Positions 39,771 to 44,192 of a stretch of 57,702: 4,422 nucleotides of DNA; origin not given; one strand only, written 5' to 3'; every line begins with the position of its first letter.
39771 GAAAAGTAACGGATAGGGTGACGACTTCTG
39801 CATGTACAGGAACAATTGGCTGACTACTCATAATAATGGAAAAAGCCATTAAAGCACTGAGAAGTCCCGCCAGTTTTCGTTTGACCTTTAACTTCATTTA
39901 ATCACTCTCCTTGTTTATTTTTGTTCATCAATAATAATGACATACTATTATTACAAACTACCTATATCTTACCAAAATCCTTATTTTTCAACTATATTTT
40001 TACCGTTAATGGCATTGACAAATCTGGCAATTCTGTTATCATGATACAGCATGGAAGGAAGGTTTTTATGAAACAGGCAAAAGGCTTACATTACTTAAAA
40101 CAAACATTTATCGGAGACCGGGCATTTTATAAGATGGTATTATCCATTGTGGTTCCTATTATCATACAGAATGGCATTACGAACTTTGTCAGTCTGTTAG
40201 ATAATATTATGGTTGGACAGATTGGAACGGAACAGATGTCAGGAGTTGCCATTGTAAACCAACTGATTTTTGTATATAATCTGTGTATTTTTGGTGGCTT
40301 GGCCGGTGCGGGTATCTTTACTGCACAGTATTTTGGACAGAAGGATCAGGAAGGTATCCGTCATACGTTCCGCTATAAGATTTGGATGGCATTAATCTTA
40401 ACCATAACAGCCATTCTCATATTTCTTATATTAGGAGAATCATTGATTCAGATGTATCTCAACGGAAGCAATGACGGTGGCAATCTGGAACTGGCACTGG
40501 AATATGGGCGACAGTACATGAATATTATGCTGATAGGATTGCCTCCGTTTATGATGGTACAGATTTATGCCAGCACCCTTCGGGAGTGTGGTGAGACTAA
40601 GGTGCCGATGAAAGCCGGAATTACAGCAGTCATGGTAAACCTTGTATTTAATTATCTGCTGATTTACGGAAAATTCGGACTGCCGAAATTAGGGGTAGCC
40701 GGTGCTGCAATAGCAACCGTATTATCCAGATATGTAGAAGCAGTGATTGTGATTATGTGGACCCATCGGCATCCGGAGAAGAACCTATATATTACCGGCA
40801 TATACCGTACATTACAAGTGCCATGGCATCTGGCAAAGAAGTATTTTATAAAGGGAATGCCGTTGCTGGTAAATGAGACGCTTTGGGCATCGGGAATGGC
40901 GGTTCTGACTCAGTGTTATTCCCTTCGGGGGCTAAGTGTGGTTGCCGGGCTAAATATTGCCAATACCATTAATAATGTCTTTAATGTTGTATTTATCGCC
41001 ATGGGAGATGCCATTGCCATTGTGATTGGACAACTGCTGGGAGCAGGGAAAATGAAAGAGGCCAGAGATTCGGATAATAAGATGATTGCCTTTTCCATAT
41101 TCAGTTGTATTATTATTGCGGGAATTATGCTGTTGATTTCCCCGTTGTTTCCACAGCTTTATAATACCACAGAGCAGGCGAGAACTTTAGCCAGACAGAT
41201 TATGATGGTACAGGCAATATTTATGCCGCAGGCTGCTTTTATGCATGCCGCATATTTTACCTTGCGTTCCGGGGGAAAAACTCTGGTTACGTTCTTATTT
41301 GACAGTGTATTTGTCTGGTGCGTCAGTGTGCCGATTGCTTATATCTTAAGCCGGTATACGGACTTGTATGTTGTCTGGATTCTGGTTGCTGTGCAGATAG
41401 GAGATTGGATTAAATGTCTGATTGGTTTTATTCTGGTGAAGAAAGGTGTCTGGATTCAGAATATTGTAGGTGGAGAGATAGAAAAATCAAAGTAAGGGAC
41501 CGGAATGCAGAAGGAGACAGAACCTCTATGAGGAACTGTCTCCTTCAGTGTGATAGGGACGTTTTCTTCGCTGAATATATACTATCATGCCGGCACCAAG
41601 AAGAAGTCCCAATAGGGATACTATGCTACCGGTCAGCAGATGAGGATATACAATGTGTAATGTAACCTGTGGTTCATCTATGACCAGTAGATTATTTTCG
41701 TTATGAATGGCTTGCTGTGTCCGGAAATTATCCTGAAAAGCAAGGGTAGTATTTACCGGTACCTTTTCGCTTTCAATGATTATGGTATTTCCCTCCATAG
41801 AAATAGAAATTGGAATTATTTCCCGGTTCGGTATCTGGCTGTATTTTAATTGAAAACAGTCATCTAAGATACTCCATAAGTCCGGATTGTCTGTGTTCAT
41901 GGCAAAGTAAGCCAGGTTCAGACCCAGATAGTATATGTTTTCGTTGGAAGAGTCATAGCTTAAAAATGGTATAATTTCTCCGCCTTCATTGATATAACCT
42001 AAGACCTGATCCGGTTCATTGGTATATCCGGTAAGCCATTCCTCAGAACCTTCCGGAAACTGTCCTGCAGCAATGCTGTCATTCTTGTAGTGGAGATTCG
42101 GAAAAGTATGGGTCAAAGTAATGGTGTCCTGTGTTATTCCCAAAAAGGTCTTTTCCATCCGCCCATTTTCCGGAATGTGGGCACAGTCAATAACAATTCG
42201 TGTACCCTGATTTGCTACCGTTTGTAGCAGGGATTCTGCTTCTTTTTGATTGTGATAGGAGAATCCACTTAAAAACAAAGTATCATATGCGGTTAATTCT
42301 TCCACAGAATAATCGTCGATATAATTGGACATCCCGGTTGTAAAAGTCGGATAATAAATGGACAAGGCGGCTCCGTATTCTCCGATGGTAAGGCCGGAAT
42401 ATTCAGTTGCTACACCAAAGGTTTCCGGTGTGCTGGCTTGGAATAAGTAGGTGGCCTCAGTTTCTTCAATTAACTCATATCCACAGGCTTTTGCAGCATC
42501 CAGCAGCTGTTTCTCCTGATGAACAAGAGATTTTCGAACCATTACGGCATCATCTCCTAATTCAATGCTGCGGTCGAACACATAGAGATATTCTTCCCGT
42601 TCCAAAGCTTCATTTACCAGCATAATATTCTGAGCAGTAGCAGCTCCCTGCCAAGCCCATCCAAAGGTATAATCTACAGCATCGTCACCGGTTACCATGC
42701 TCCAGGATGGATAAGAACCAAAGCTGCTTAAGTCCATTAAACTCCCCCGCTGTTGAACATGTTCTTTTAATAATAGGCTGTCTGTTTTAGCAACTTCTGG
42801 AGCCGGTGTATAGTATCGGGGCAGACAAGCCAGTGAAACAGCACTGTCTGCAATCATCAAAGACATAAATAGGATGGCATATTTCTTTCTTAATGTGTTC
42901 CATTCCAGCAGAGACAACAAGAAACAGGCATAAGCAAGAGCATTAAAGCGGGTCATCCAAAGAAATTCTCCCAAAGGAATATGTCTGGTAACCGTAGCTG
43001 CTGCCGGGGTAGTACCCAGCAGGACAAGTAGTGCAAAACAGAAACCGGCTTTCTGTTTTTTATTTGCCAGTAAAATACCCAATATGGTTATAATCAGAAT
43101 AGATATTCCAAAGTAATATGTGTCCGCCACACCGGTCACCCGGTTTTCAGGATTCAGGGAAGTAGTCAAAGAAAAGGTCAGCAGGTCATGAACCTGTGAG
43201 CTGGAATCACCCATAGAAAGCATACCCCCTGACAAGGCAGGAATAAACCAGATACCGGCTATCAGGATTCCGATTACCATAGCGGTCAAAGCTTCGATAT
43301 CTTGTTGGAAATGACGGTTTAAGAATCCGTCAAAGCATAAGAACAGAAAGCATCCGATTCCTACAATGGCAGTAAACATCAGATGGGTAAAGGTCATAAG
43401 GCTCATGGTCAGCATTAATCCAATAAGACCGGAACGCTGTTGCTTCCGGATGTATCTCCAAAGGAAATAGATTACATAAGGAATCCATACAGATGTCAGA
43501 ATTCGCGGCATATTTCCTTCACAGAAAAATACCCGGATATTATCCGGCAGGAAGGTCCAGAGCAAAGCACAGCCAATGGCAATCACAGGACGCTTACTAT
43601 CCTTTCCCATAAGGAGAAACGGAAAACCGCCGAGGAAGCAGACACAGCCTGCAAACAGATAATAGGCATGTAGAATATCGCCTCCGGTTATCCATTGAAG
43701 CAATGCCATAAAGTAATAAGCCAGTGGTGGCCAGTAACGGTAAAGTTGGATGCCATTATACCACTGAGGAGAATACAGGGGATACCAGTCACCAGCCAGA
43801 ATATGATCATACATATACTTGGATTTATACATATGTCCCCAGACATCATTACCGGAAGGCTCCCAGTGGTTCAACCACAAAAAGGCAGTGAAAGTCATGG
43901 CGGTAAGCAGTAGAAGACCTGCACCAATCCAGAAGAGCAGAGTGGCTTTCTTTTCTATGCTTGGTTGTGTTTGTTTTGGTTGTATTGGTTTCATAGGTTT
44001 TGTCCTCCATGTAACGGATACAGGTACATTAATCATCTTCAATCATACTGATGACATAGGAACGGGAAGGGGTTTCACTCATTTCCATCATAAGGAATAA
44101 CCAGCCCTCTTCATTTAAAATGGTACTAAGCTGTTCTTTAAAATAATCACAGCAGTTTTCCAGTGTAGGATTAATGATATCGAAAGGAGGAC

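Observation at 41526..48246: Complete Gram-positive exosortase (XrtG-type) operon: PTPS-like protein, CTERM substrate, exosortase, processive GT2, membrane PTPS-like protein, GT-C-like giant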

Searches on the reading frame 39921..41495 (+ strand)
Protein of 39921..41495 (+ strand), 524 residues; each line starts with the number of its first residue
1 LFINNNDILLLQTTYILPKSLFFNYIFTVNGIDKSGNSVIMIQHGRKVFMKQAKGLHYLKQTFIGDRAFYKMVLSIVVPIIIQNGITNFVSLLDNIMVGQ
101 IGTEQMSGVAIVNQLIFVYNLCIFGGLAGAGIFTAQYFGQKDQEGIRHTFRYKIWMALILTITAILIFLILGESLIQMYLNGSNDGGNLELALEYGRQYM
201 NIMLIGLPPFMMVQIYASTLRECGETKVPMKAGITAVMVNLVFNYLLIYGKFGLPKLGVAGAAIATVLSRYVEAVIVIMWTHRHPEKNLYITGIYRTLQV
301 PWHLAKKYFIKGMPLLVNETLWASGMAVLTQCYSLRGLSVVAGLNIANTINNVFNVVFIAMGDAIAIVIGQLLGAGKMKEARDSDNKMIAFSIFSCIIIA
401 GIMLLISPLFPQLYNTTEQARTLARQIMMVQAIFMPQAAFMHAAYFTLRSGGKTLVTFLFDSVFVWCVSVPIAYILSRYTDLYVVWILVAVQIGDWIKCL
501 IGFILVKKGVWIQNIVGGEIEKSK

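Call 58: search_protein_families(library=pfam, proteins=[window:39921-41495:+], max_evalue=0.001)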
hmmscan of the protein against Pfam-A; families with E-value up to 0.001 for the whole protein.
window:39921-41495:+ (524 aa): 1 family
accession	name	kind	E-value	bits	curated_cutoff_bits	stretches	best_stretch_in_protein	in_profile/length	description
PF01554.23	MatE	-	7.5e-46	156.2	24.9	2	79-246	1-161/161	MatE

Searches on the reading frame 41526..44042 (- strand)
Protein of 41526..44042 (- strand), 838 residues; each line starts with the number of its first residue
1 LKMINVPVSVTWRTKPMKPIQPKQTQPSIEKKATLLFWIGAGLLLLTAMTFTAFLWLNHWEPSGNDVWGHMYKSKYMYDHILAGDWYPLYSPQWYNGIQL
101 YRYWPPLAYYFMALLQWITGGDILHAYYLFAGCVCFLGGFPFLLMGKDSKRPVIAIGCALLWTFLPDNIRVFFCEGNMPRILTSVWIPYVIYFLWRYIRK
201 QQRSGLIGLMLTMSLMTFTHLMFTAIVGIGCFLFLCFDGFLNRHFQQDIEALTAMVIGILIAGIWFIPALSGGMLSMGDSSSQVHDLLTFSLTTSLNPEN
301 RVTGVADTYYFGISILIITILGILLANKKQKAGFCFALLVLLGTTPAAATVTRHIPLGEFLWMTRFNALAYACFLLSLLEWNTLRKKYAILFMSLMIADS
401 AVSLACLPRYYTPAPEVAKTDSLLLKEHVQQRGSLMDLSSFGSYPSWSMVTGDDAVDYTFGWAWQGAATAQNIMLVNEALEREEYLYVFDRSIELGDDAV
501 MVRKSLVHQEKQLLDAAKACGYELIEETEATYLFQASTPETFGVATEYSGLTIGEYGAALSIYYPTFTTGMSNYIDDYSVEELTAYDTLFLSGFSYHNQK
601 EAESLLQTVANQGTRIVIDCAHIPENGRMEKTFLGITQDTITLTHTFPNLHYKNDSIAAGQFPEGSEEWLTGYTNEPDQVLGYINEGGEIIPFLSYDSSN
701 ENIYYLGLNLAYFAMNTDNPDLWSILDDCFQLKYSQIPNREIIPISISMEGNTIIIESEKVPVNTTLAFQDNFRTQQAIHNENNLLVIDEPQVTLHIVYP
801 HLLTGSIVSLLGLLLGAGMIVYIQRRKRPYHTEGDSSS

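Call 3: search_protein_families(library=ncbifam, proteins=[window:41526-44042:-], max_evalue=0.01)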
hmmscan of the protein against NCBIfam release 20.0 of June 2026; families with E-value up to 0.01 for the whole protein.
window:41526-44042:- (838 aa): 0 families

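Call 4: search_protein_families(library=pfam, proteins=[window:41526-44042:-], max_evalue=0.01)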
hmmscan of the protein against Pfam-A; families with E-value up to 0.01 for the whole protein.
window:41526-44042:- (838 aa): 1 family
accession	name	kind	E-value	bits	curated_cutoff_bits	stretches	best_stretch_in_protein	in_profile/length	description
PF10131.15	PTPS_related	-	9.3e-157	523.6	26.4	1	101-712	1-620/621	6-pyruvoyl-tetrahydropterin synthase related domain; membrane protein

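Call 54: search_solved_structures(query=A5, max_evalue=10, show_alignments=2)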
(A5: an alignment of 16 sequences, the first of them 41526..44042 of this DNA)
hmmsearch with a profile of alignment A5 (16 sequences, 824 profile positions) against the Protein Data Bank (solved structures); distinct sequences matched with E-value up to 10: 8.
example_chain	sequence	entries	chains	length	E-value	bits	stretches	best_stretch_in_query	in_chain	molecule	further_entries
5gsl_A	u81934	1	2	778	0.22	12.5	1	564-632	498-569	778aa long hypothetical beta-galactosidase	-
7ck8_A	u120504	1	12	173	0.41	11.6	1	567-666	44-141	Ferritin heavy chain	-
6wyf_A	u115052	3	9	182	0.52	11.2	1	567-667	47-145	Ferritin heavy chain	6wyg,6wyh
1bg7_A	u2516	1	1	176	0.67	10.9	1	575-635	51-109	FERRITIN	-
6b8f_A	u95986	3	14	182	0.71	10.8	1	567-666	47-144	Ferritin heavy chain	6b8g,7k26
5gsm_A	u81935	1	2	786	1.4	9.8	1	559-623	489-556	Exo-beta-D-glucosaminidase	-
5cmq_A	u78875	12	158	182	1.7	9.6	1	567-666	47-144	Ferritin heavy chain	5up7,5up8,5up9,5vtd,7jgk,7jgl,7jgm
5cmr_A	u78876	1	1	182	2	9.3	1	567-666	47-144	Ferritin heavy chain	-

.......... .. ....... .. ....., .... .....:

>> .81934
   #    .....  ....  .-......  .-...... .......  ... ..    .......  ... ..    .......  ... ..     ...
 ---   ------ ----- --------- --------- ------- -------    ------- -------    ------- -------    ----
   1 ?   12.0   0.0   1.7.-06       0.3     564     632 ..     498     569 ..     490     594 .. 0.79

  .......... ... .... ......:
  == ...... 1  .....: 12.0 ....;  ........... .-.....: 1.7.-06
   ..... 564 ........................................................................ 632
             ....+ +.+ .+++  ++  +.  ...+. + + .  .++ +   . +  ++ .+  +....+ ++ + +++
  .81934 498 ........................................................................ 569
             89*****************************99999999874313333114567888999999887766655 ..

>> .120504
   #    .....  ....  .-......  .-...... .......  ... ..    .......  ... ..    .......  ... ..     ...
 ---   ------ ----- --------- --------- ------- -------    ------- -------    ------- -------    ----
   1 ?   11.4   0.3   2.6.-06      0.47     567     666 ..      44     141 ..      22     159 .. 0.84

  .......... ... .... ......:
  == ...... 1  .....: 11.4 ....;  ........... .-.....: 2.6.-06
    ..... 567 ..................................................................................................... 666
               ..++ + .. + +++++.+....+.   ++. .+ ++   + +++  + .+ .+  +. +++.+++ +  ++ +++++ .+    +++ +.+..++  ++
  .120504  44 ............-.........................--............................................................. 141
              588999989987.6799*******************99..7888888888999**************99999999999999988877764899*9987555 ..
